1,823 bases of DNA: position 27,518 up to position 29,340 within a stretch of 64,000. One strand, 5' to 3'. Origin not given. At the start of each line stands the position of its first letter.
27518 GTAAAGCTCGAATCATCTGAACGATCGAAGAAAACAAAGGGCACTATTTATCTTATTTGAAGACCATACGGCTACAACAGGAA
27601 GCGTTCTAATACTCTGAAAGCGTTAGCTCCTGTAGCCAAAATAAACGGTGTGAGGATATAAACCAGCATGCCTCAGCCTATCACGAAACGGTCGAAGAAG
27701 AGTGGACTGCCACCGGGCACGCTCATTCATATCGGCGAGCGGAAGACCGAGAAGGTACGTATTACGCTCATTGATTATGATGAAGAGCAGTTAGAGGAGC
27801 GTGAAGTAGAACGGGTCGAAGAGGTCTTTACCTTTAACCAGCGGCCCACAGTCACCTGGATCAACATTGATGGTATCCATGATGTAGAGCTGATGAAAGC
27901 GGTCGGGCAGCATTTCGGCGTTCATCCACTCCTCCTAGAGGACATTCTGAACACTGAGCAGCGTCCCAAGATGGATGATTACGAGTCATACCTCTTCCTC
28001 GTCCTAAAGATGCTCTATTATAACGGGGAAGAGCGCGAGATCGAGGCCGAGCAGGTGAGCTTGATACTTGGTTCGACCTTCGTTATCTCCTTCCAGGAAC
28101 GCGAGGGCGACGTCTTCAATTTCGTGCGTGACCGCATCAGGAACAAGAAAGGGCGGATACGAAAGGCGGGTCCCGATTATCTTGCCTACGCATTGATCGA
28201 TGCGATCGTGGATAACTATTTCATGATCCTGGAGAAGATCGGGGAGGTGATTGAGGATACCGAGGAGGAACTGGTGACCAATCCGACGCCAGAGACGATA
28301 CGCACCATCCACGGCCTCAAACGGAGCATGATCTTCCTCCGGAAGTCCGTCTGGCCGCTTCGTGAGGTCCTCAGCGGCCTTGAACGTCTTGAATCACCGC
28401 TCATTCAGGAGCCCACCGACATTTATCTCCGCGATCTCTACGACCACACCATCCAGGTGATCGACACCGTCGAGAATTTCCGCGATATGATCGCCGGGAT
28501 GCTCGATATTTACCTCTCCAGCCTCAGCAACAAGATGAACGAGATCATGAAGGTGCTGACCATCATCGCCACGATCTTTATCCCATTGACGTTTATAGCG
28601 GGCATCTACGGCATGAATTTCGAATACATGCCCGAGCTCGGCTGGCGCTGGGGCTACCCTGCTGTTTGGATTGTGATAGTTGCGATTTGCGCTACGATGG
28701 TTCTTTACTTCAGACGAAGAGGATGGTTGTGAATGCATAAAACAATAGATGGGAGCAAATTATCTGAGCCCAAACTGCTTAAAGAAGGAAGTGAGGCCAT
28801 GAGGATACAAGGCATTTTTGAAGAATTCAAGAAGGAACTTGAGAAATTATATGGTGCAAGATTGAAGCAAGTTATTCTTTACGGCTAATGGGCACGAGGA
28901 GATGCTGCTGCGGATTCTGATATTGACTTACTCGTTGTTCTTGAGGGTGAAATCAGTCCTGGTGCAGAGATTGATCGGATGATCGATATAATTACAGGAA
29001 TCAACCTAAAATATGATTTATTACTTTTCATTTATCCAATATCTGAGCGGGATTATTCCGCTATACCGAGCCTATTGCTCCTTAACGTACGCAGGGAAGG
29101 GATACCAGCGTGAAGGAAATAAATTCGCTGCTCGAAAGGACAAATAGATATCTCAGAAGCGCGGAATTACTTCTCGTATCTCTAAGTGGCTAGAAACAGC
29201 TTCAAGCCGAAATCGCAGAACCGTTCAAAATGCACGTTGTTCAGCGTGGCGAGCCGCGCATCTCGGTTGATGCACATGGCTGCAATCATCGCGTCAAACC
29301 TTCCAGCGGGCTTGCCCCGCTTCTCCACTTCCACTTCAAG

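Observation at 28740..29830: Low-GC toxin-antitoxin island: decayed MNT-HEPN pair apparently disrupted by an intact vapBC insertion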

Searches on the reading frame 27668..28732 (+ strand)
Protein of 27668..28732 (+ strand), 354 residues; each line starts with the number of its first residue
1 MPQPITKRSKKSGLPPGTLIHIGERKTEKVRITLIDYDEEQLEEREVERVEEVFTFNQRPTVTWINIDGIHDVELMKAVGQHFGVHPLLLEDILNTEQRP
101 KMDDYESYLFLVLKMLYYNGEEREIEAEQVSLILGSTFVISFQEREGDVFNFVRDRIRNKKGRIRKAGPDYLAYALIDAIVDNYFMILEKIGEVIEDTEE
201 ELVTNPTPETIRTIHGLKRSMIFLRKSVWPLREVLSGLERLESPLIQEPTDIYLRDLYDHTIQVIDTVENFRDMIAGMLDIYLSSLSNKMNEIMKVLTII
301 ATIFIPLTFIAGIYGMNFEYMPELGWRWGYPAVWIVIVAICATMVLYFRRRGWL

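Call 6: search_protein_families(library=pfam, max_evalue=1, proteins=[window:27668-28732:+])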
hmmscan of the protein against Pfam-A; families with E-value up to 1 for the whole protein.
window:27668-28732:+ (354 aa): 2 families
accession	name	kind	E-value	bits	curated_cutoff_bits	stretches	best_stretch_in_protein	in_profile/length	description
PF01544.23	CorA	-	6.7e-75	252.5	27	1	62-350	4-292/292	CorA-like Mg2+ transporter protein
PF20990.2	DUF2207_C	-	0.16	12.1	33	1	282-350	123-186/247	Predicted membrane protein (DUF2207) C-terminal domain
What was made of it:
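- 27668..28732 (+): corA (Mg2+ transporter), conserved left flank of the variable site. Pfam CorA E = 6.7e-75 (call 6).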

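Call 7: find_related_loci(query=window:27668-28732:+, collection=genome_contigs, flank=6000)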
Query window:27668-28732:+ (354 aa) in genome_contigs; peptide patterns used: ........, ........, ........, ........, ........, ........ (x = any residue, [..] = any of these).
600 stretches matched a pattern (row limit reached: there are more); 591 encode a relative of the query (tblastn E <= 1e-3); the best 80 are kept; 80 distinct loci.
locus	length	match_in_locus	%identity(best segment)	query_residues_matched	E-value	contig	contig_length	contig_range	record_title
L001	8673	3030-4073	72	7-354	9e-175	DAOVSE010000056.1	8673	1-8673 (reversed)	MAG TPA_asm: Candidatus Altiarchaeota archaeon isolate CSMAG_1619 CSMAG_1619_k141_1514755_length_8673_cov_38.9752, whole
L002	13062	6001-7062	69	1-354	1e-169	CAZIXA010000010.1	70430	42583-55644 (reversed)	MAG TPA_asm: uncultured Clostridia bacterium isolate SRP323688_co1_183 genome assembly, contig: NODE_749_length_70430_co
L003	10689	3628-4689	68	1-354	3e-169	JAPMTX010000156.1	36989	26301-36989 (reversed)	MAG: Candidatus Methanoperedens sp. isolate LC 1 LC_0.1_scaffold_396, whole genome shotgun sequence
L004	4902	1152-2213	69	1-354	5e-171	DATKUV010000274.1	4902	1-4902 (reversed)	MAG TPA_asm: Candidatus Nanoarchaeia archaeon isolate SMAG_U14116 k141_2545360, whole genome shotgun sequence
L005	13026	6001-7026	68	7-348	5e-165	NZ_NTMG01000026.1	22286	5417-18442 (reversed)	Candidatus Methanoperedens sp. BLZ2 CMPBLZ2contig_1126, whole genome shotgun sequence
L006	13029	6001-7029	67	7-349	5e-165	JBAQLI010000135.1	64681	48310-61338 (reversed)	MAG: Candidatus Methanoperedens sp. isolate MFD12032_ilm_asm_bin13 k127_55423, whole genome shotgun sequence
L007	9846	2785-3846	67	1-354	8e-165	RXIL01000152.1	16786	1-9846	MAG: Candidatus Methanolliviera hydrocarbonicum isolate NM1b JGI24025J20009_10001634, whole genome shotgun sequence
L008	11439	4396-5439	66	7-354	5e-164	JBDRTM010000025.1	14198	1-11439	MAG: Planctomycetota bacterium isolate MEGAHIT-group-3.76 k141_791610, whole genome shotgun sequence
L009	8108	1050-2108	68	1-354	1e-163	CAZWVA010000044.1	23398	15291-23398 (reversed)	MAG TPA_asm: uncultured Spirochaetia bacterium isolate binchicken_co30_30 genome assembly, contig: NODE_1671_length_2339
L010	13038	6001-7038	63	9-354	2e-160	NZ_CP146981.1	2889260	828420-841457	Methanolobus sp. WCC5 chromosome, complete genome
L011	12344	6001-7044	66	7-354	3e-160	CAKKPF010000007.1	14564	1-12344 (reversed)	Candidatus Brocadiaceae bacterium isolate Hainich-H41-bin245-1 genome assembly, contig: H41-bin245_1_Hain_H41_02um_R2_31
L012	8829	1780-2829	63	5-354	3e-159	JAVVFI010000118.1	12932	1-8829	MAG: Sedimentisphaerales bacterium isolate TamC13-43 NODE_118_length_12932_cov_3.893271, whole genome shotgun sequence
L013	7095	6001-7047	65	6-354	4e-156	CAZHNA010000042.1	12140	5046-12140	MAG TPA_asm: uncultured Methanosarcinales archaeon isolate SRP191223_co2_97 genome assembly, contig: NODE_4075_length_12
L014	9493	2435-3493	61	1-354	7e-156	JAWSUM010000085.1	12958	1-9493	MAG: Methanolobus sp. isolate B4G8CH4-11 NODE_1155_length_12958_cov_5.068899, whole genome shotgun sequence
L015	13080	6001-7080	62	1-354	1e-153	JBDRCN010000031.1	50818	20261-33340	MAG: Candidatus Omnitrophota bacterium isolate MEGAHIT-group-1.186 k141_11878152, whole genome shotgun sequence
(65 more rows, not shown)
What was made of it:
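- Tried and rejected: CorA is evidently widely exchanged (call 7).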

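Call 10: find_encoding_contigs(protein=window:27668-28732:+, flank=8000)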
Protein window:27668-28732:+ (354 aa): no gene with exactly this product is on record in the collection.

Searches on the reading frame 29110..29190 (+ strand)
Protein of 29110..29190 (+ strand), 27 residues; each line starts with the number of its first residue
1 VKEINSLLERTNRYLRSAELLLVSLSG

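Call 6: search_protein_families(library=pfam, max_evalue=1, proteins=[window:29110-29190:+])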
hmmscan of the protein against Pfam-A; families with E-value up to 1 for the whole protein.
seq(27 aa): 0 families
